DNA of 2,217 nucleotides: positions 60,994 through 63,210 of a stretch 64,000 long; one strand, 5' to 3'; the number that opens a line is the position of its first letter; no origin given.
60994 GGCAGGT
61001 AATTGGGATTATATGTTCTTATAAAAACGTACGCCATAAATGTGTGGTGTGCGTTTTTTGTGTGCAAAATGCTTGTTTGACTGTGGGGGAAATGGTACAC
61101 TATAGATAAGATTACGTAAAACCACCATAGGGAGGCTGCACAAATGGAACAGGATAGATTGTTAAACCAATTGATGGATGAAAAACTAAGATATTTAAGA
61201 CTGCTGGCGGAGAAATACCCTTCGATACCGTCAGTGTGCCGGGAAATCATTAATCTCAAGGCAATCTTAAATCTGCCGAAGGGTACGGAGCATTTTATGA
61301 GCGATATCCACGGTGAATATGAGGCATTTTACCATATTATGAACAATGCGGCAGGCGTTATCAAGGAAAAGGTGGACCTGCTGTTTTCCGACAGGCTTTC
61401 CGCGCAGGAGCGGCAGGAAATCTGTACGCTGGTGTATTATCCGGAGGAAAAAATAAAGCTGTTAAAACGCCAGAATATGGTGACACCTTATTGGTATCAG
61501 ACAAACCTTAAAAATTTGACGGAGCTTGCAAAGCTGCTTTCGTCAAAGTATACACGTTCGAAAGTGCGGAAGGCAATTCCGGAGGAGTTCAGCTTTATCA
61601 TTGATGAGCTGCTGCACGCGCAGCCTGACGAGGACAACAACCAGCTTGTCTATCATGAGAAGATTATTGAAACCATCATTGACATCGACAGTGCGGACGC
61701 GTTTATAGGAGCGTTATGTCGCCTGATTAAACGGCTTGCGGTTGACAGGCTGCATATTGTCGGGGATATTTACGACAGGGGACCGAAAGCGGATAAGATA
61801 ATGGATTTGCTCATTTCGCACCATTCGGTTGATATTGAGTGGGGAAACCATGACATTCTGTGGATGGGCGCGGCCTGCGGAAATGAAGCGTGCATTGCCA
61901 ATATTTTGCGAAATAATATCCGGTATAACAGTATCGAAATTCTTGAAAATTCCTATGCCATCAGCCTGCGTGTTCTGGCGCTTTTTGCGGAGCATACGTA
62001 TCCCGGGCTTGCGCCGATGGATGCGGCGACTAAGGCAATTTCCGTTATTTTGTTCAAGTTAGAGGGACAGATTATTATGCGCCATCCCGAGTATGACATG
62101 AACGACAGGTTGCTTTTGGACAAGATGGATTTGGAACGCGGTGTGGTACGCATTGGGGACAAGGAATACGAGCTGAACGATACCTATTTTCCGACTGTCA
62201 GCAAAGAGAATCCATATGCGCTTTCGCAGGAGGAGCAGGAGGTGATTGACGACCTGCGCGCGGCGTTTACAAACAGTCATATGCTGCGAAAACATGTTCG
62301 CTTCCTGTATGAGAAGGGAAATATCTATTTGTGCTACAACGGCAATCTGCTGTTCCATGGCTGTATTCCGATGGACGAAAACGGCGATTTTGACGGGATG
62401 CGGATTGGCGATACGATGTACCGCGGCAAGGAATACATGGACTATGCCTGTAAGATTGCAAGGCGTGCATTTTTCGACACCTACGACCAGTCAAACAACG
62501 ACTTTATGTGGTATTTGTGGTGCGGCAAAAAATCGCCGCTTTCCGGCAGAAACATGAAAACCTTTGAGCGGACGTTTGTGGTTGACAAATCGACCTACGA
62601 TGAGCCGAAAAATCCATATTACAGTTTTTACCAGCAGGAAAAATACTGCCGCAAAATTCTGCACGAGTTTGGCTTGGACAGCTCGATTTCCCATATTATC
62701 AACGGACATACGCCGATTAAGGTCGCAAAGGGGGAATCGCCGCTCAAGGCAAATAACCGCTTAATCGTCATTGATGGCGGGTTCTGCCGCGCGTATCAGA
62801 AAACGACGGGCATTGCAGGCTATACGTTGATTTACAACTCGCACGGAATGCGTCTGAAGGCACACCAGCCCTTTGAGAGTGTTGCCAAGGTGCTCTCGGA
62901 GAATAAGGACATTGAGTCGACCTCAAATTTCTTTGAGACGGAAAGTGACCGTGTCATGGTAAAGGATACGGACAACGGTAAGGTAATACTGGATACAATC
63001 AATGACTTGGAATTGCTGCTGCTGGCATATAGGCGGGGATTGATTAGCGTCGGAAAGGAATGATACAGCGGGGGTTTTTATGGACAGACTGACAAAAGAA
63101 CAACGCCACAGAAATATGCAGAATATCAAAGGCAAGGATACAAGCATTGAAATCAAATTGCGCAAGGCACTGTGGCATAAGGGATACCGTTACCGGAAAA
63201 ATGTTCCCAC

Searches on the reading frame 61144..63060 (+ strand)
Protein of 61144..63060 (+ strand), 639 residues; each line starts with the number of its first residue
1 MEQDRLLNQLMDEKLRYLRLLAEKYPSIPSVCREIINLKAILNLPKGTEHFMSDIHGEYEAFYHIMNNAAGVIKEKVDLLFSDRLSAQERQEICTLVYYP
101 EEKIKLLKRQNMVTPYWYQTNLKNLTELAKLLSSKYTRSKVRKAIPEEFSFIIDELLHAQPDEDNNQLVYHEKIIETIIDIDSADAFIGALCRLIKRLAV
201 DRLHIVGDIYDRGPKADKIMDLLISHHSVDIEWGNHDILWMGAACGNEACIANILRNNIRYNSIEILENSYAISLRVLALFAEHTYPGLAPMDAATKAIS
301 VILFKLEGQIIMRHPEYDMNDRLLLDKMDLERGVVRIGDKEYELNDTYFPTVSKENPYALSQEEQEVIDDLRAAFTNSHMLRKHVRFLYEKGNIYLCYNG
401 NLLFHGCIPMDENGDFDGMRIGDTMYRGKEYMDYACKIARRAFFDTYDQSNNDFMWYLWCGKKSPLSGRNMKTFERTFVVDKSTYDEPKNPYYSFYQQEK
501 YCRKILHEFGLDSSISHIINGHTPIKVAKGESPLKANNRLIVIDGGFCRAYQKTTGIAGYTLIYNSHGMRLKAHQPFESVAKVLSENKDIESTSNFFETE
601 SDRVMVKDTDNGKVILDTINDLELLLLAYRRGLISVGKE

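Call 26: search_protein_families(library=pfam, proteins=[window:61144-63060:+], max_evalue=0.001)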
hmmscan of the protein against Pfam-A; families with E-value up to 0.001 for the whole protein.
window:61144-63060:+ (639 aa): 2 families
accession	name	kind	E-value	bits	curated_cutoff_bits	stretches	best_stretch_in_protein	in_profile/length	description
PF06874.16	FBPase_2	-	6.7e-279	927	27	1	16-630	1-638/639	Firmicute fructose-1,6-bisphosphatase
PF00149.33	Metallophos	-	2.3e-05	25.4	21.5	0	193-251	20-82/191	Calcineurin-like phosphoesterase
